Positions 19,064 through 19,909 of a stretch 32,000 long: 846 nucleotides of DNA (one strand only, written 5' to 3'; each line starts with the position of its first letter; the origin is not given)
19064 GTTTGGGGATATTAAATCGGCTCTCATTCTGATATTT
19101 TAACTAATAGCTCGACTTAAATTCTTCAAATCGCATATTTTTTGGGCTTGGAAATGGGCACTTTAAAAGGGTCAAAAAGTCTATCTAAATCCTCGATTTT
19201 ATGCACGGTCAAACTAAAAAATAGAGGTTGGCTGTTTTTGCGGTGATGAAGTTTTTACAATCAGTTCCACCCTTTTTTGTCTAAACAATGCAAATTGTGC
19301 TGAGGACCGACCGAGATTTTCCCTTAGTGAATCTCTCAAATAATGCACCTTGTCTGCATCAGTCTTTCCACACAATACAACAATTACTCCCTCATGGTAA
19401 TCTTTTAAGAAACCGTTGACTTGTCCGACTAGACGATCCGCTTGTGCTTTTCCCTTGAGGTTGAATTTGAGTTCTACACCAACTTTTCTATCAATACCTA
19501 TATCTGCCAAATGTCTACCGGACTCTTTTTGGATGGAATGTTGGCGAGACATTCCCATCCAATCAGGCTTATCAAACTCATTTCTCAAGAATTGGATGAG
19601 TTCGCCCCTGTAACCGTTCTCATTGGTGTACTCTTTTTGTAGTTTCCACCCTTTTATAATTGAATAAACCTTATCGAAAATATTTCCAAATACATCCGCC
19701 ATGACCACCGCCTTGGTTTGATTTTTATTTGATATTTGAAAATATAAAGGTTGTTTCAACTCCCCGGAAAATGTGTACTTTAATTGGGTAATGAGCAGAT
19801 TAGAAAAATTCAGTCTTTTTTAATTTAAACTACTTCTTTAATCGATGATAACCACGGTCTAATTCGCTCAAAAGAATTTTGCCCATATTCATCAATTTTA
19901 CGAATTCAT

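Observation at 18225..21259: AT-rich four-gene accessory islet between the MATE exporter and nrdD: candidate uncharacterised defence or stress module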

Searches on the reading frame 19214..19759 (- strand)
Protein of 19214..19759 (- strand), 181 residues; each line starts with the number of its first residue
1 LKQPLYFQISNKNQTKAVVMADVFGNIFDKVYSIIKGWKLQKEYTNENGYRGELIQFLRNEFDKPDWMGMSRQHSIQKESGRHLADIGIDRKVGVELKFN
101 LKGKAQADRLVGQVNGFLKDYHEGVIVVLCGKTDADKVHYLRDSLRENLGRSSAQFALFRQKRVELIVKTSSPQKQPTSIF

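Call 3: search_protein_families(library=pfam, proteins=[window:19214-19759:-], max_evalue=1)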
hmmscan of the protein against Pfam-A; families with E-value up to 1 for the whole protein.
window:19214-19759:- (181 aa): 0 families

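Call 4: search_protein_families(library=padloc, proteins=[window:19214-19759:-], max_evalue=1)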
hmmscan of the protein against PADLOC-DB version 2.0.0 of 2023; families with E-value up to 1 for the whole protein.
window:19214-19759:- (181 aa): 0 families

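Call 5: search_protein_families(library=ncbifam, proteins=[window:19214-19759:-], max_evalue=1)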
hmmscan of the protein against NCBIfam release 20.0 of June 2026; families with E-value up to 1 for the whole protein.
window:19214-19759:- (181 aa): 1 family
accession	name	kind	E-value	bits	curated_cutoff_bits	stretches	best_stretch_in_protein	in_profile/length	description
NF011364.0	PRK14783.1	equivalog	0.0017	18.5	212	1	17-75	101-157/182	lipoprotein signal peptidase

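Call 10: search_protein_families(library=phrogs, proteins=[window:19214-19759:-], max_evalue=1)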
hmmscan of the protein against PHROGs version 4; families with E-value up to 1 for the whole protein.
window:19214-19759:- (181 aa): 0 families

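Call 28: find_homologous_proteins(query=window:19217-19702:-)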
Query seq(162 aa) (162 aa): 22 proteins with E <= 0.001 among 30 candidates.
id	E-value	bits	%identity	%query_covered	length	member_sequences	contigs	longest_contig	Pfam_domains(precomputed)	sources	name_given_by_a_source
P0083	6.5e-98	343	96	100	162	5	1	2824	-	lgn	-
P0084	3.0e-59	217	63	100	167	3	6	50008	-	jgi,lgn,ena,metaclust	jgi:hypothetical protein|metaclust:\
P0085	6.7e-52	194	58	100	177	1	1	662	-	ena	-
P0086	4.5e-50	188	62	91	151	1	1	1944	-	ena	-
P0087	7.2e-49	184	61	91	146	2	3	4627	-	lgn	-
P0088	2.8e-48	182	55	98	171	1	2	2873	-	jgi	jgi:hypothetical protein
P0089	8.7e-47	177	58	100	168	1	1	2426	-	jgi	jgi:hypothetical protein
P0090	5.4e-44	168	56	91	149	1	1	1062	-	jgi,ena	-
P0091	3.8e-40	155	48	97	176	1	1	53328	-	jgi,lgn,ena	-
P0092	5.3e-40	155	48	95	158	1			-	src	-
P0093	7.5e-38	148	55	100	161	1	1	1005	-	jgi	jgi:hypothetical protein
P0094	2.8e-37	146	55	75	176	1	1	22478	-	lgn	-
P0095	1.7e-32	131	43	90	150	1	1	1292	-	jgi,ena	-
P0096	7.7e-26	109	41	98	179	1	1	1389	-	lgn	-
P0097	2.2e-25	107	43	92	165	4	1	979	-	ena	-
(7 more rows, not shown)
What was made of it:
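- Checked: For the second ORF, homologues support the ATG at 19702, giving 162 aa (call 28).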

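Call 31: find_encoding_contigs(protein=P0083, flank=10000, max_places=3)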
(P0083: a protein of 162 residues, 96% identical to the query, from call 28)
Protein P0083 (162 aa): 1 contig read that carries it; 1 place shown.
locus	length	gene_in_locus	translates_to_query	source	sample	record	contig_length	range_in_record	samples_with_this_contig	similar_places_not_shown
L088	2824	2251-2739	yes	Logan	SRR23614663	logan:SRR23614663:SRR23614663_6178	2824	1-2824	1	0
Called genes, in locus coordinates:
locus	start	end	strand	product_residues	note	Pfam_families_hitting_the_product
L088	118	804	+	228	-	-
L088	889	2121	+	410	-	-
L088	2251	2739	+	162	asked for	-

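Call 32: find_encoding_contigs(protein=P0084, flank=8000, max_places=5)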
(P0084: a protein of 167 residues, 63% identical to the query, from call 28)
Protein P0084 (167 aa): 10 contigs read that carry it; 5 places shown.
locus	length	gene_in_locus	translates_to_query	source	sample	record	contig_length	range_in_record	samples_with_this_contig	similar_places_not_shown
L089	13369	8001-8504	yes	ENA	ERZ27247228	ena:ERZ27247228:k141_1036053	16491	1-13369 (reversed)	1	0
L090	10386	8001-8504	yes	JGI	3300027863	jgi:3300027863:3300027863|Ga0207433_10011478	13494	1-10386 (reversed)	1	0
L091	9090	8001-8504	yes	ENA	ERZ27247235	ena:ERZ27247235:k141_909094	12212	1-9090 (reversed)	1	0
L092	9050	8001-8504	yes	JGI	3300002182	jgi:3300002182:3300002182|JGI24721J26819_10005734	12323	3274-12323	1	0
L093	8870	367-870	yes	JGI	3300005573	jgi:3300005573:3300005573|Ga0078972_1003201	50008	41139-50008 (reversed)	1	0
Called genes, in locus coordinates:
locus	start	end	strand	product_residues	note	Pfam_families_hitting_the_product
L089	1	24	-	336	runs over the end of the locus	PF00482:T2SSF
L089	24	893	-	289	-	PF00482:T2SSF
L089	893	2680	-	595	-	PF27713:UCP018868 (faint), PF00437:T2SSE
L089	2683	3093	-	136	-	-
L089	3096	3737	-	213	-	-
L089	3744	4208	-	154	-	-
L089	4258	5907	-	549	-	PF00118:Cpn60_TCP1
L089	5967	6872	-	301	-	PF26553:PDDEXK_19, PF01381:HTH_3, PF12844:HTH_19, PF13560:HTH_31 (faint)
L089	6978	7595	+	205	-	-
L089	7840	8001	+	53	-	-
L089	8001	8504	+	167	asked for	-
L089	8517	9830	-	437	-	PF01867:Cas_Cas1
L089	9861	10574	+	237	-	-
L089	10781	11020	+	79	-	-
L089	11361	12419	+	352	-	-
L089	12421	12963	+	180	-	-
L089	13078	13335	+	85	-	-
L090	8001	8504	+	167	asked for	-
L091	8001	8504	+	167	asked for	-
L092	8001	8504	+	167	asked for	-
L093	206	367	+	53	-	-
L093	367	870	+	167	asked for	-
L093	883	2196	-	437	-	PF01867:Cas_Cas1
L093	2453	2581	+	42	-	-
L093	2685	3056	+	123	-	-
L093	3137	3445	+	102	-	PF01503:PRA-PH (weak), PF03819:MazG (faint), PF12643:MazG-like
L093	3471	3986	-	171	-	PF03266:NTPase_1, PF10649:DUF2478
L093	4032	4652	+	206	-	-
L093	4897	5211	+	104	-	-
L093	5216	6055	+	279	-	PF01978:TrmB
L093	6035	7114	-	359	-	PF01637:ATPase_2, PF13191:AAA_16, PF07693:KAP_NTPase (faint), PF00004:AAA (weak), PF13401:AAA_22, PF22703:Cdc6_lid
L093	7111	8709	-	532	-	PF01921:tRNA-synt_1f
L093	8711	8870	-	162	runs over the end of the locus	PF00293:NUDIX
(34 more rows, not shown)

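Call 33: find_encoding_contigs(protein=P0091, flank=8000, max_places=3)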
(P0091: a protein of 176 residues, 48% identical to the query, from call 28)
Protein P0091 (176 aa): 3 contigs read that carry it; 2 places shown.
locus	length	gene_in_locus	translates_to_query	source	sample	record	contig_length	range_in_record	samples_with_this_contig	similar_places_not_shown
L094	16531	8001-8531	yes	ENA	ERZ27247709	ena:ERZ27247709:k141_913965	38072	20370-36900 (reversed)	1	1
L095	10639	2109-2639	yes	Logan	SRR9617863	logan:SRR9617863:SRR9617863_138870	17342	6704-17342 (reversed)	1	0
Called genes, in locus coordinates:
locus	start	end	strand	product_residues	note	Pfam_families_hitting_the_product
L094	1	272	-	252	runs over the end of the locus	PF01138:RNase_PH, PF03725:RNase_PH_C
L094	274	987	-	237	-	PF01138:RNase_PH, PF03725:RNase_PH_C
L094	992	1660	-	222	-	PF22625:ECR1_N_2, PF21262:RRP40_S1 (weak), PF21266:S1_RRP4, PF00013:KH_1, PF15985:KH_6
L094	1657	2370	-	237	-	PF01172:SBDS_N, PF09377:SBDS_domain_II, PF20268:SBDS_C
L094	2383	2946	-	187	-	PF00227:Proteasome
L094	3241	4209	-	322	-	PF14528:LAGLIDADG_3 (faint)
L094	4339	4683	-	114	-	PF01900:RNase_P_Rpp14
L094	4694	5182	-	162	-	PF13420:Acetyltransf_4 (weak), PF00583:Acetyltransf_1, PF13673:Acetyltransf_10 (weak), PF13508:Acetyltransf_7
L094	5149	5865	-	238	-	PF01876:RNase_P_p30, PF02811:PHP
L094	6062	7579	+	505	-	-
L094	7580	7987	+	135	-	-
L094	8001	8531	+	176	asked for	-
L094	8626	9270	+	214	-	-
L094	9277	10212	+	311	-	-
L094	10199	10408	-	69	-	-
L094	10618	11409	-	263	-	-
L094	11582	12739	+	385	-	-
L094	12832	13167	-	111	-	-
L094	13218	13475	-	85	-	-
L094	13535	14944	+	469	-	-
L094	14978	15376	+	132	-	PF13240:Zn_Ribbon_1 (weak)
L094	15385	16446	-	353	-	-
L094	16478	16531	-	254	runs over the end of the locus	-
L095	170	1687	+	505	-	-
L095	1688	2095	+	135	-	-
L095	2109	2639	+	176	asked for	-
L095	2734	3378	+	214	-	-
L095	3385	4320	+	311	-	-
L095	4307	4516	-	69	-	-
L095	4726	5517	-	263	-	-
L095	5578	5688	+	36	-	-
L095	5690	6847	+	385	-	-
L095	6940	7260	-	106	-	-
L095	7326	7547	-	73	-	-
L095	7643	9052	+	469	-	-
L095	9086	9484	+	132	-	PF13240:Zn_Ribbon_1 (weak)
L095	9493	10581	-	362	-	-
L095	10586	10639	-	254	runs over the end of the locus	-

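Call 39: search_protein_families(library=pfam, proteins=[L083:5657-6280:+, L083:7521-8006:-, L083:8030-9169:-, L088:118-804:+, L088:889-2121:+], max_evalue=0.1)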
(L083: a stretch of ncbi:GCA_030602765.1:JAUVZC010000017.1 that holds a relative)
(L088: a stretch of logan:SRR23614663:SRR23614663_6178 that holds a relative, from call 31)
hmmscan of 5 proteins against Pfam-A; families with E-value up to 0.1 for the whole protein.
L083:5657-6280:+ (207 aa): 2 families
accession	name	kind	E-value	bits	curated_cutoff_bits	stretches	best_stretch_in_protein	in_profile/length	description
PF01007.26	IRK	-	0.064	13.5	22.7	0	53-98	16-61/141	Inward rectifier potassium channel transmembrane domain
PF13567.11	DUF4131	-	0.088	12.9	31.6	0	83-168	8-87/165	Domain of unknown function (DUF4131)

L083:7521-8006:- (161 aa): 0 families

L083:8030-9169:- (379 aa): 1 family
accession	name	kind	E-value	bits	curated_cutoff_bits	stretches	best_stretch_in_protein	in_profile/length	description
PF10353.14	DUF2430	-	0.072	13.9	24.6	0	7-73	2-62/107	Protein of unknown function (DUF2430)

L088:118-804:+ (228 aa): 1 family
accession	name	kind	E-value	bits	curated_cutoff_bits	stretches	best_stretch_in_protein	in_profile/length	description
PF07751.16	Abi_2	-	0.058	14.1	25.6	0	96-135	9-46/184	Abi-like protein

L088:889-2121:+ (410 aa): 0 families

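Call 40: search_protein_families(library=padloc, proteins=[L083:5657-6280:+, L083:7521-8006:-, L083:8030-9169:-, L088:118-804:+, L088:889-2121:+], max_evalue=0.1)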
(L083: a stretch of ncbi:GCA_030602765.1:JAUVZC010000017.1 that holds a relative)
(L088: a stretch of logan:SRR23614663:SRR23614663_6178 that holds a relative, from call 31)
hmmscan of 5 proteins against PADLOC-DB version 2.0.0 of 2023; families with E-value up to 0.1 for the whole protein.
L083:5657-6280:+ (207 aa): 0 families

L083:7521-8006:- (161 aa): 2 families
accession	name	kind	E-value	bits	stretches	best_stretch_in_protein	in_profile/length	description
PDLC03836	DzbB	-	0.00092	16.8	1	57-140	248-321/341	-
PDLC01873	CARF3--CARF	-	0.0087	14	1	42-102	140-198/208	-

L083:8030-9169:- (379 aa): 0 families

L088:118-804:+ (228 aa): 0 families

L088:889-2121:+ (410 aa): 0 families

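Call 52: predict_structure(alignment_id=A3)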
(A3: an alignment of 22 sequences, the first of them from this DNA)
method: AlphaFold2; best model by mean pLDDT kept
length: 162 residues; sequences in the alignment: 22
mean_pLDDT: 81.4   pTM: 0.78
mean pLDDT of the five models: 81.4, 80.7, 80.0, 79.5, 78.4
residues with pLDDT >= 90: 84; 70-90: 42; 50-70: 14; < 50: 22
segments of 3 or more residues with pLDDT < 50: 1-5, 133-140, 154-162
pLDDT, mean of each block of 10 residues (from residue 1): 60 93 91 94 74 79 86 93 92 92 93 90 86 50 86 50 49
secondary structure, 60 per line:
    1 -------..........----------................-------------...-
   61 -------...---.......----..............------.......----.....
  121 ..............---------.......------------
elements in order: H8-17 H28-43 E57-59 E68-70 E74-80 H85-98 E105-111 H116-134 E144-150
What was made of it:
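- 19214..19702 (-): p2: stand-alone PD-(D/E)xK-type nuclease candidate, 162 aa from the ATG at 19702. AlphaFold model pLDDT 81 with an alpha-beta-beta-beta-alpha-beta core (call 52).
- On PD-(D/E)xK nuclease superfamily (p2): D67 and E77/K79 fall on predicted strands 68-70 and 74-80 (call 52).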

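Call 57: fold_search(model_id=the predicted structure, library=pdb)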
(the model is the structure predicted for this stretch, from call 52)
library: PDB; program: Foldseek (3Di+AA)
matches with E <= 10: 893; with E <= 0.001: 0
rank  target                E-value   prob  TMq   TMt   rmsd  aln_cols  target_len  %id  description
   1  2vld_B                1.0e-02  0.89  0.36  0.28   7.3       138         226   16  crystal structure of a repair endonuclease from Pyrococcus abyssi (released 2009-05-19)
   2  2vld_A                1.2e-02  0.87  0.36  0.28   7.4       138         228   16  crystal structure of a repair endonuclease from Pyrococcus abyssi (released 2009-05-19)
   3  5vcs_A                7.2e-02  0.25  0.26  0.14  12.1       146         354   14  Alpha-1,6-mannosyl-glycoprotein 2-beta-N-acetylglucosaminyltransferase with Bound Acceptor (released 2018-04-11)
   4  4gic_A                8.7e-02  0.66  0.28  0.14   5.4        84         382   13  Crystal Structure Of a Putative Histidinol dehydrogenase (Target PSI-014034) from Methylococcus capsulatus (released 2012-08-22)
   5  2ymb_D                9.3e-02  0.35  0.36  0.26  14.5       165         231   13  Structures of MITD1 (released 2012-10-24)
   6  4gic_B                9.9e-02  0.63  0.28  0.14   5.4        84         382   13  Crystal Structure Of a Putative Histidinol dehydrogenase (Target PSI-014034) from Methylococcus capsulatus (released 2012-08-22)
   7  5gke_A                1.1e-01  0.38  0.35  0.26   9.3       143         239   15  Structure of EndoMS-dsDNA1 complex (released 2016-11-02)
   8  8fo1_A                1.3e-01  0.25  0.28  0.15   9.1       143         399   15  Cryo-EM structure of Cryptococcus neoformans trehalose-6-phosphate synthase homotetramer in apo form (released 2024-01-10)
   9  7tji_C                1.4e-01  0.13  0.25  0.11  13.2       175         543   11  S. cerevisiae ORC bound to 84 bp ARS1 DNA and Cdc6 (state 2) with flexible Orc6 N-terminal domain (released 2022-10-05)
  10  8q3y_A                1.6e-01  0.54  0.40  0.18   6.1       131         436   14  Crystal structure of apo Can2 from Thermoanaerobacter brockii (released 2023-11-22)
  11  5a07_B                1.7e-01  0.13  0.24  0.11  16.6       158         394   10  X-ray structure of the mannosyltransferase Ktr4p from S. cerevisiae in complex with GDP (released 2015-08-26)
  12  7t3c_E                2.3e-01  0.35  0.33  0.20  11.0       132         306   11  GATOR1-RAG-RAGULATOR - Dual Complex (released 2022-04-06)
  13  8v37_A                2.6e-01  0.25  0.25  0.11   6.8       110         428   15  Crystal structure of HpsN D352A mutant from Cupriavidus pinatubonensis in complex with NAD+ (released 2024-09-25)
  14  3rr1_B                2.8e-01  0.51  0.29  0.14   9.1        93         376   12  Crystal structure of enolase PRK14017 (target EFI-500653) from Ralstonia pickettii 12J (released 2011-05-11)
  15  1y88                  2.8e-01  0.44  0.39  0.35   6.4       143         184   13  Crystal Structure of Protein of Unknown Function AF1548 (released 2004-12-21)
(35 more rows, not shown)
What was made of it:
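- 19214..19702 (-): Best PDB folds are NucS/EndoMS, Can2, AF1548, PspGI, XPF and MUS81 (best E 0.01, prob 0.89; call 57).
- On PD-(D/E)xK nuclease superfamily (p2): They are weak, however: best E 0.01, prob 0.89, query TM 0.36 (call 57).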

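Call 88: search_solved_structures(query=A3, max_evalue=10, show_alignments=1)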
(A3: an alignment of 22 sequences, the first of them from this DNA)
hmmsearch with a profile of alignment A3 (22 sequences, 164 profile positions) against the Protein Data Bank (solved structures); distinct sequences matched with E-value up to 10: 2.
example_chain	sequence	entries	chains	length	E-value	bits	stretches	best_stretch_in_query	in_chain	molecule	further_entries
4rv1_A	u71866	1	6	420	1.2e-10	44.5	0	52-70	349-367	Engineered Protein OR497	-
4hxt_A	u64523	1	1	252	3.5e-06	30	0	51-69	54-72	De Novo Protein OR329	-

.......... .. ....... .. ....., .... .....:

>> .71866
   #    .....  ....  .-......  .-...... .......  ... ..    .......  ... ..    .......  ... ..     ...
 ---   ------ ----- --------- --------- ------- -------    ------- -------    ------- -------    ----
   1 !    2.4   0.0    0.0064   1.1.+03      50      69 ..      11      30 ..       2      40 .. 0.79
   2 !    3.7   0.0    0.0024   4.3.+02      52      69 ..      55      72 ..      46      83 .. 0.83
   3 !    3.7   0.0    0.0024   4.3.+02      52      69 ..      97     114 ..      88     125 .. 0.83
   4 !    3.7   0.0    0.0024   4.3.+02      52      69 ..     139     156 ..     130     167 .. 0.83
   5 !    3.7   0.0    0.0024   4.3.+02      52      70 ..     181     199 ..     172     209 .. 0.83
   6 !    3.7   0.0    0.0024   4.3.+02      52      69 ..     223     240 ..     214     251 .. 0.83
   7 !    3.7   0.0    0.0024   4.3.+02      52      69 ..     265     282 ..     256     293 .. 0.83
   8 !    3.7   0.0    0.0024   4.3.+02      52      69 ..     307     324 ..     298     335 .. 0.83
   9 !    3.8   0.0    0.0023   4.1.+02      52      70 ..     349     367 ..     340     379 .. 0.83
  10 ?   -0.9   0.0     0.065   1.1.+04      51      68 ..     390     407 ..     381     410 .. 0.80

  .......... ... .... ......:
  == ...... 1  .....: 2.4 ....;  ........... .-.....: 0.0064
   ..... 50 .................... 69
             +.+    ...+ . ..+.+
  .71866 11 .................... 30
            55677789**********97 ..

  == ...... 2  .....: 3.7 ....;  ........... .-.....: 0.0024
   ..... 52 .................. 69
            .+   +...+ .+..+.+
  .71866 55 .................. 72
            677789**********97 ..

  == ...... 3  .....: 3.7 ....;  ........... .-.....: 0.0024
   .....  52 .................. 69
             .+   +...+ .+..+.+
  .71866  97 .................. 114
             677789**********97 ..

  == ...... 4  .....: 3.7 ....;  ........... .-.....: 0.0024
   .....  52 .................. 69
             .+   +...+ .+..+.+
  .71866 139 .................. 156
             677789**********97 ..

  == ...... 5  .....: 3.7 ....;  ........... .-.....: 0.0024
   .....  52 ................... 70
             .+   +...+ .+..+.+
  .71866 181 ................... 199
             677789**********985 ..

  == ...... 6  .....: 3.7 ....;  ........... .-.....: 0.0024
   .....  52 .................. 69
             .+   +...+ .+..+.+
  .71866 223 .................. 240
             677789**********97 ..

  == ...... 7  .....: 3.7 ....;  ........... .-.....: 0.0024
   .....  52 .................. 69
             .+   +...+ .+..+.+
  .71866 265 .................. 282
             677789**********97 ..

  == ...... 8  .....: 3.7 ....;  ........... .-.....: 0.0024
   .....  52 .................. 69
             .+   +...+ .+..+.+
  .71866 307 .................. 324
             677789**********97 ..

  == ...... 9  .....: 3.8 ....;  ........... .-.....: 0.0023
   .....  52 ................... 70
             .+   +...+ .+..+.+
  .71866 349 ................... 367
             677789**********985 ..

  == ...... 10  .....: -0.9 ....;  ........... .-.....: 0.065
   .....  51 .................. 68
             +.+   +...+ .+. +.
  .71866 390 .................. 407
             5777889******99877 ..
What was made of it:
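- Closest known: Small PD-. Different: There is no sequence-level match to any Pfam, NCBIfam, PADLOC or PDB entry (calls 3-5, 88).
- Tried and rejected: The p2 profile hit only designed repeat proteins, which is spurious (call 88).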
